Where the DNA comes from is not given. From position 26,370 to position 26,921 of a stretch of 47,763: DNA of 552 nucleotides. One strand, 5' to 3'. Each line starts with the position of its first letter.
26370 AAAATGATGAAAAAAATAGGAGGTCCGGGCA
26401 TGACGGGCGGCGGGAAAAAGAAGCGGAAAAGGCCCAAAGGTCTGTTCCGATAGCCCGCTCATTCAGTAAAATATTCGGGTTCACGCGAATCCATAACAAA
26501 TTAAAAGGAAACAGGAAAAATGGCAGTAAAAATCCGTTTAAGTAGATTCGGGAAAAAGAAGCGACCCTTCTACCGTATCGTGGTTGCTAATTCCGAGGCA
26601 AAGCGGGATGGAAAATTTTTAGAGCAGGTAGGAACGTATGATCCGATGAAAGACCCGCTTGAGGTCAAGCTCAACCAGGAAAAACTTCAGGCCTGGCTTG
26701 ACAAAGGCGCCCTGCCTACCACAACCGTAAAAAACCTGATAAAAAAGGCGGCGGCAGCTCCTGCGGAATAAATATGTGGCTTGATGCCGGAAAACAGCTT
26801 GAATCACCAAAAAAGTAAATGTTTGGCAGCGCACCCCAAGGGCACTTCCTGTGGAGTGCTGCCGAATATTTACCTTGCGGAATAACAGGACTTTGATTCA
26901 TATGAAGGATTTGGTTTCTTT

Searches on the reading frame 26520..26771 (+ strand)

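Call 8: search_protein_families(library=pfam, proteins=[window:26520-26771:+])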
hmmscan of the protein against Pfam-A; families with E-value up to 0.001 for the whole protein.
window:26520-26771:+ (83 aa): 1 family
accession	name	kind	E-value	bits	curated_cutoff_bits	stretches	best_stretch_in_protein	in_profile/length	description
PF00886.24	Ribosomal_S16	-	9.4e-27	93.2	27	1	9-67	1-62/62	Ribosomal protein S16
